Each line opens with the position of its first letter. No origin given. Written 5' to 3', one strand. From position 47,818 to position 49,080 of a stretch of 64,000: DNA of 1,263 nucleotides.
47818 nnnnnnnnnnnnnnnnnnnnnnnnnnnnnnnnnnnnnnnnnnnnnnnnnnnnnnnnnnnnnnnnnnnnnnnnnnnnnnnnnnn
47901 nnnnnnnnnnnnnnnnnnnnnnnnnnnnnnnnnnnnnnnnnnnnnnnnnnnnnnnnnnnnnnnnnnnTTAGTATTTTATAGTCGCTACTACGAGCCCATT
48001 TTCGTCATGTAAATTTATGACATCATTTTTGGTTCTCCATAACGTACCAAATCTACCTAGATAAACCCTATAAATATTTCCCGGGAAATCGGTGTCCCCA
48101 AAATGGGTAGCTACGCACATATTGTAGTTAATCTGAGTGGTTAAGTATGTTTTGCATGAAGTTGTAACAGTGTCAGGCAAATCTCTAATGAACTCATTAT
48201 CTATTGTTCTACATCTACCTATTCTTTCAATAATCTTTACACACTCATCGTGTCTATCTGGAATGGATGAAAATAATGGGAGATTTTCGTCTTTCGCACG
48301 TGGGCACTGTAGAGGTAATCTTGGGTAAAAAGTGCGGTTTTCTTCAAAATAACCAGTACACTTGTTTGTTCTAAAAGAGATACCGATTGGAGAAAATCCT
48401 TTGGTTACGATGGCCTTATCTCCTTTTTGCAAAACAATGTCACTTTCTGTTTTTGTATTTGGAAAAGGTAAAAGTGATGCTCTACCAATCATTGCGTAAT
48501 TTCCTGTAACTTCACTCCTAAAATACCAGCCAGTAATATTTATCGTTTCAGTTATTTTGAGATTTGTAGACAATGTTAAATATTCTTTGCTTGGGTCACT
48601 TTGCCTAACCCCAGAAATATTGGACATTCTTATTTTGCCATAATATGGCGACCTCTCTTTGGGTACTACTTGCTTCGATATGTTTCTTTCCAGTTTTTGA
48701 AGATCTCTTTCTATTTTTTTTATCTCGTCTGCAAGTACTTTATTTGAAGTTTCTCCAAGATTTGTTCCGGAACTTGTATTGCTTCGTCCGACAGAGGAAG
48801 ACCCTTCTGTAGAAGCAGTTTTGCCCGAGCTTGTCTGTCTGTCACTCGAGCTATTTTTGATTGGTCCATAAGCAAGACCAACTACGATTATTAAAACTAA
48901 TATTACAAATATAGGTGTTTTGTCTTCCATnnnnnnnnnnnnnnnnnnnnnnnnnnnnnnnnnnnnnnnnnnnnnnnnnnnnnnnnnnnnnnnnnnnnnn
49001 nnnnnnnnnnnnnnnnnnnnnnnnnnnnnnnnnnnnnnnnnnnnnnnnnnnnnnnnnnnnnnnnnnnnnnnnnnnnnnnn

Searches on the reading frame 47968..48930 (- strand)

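Call 77: search_protein_families(library=pfam, proteins=[window:47968-48930:-], max_evalue=0.00001)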
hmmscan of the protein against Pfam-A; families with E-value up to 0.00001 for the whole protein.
window:47968-48930:- (320 aa): 0 families

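Call 79: search_protein_families(library=pfam, proteins=[window:47968-48930:-], max_evalue=1)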
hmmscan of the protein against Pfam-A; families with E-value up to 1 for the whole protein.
window:47968-48930:- (320 aa): 2 families
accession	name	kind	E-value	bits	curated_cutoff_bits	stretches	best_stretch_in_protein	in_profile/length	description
PF00932.25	LTD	-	0.015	16.1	34.3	0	127-178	32-70/109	Lamin Tail Domain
PF07334.18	IFP_35_N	-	0.11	13.1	23.2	1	62-93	8-40/76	Interferon-induced 35 kDa protein (IFP 35) N-terminus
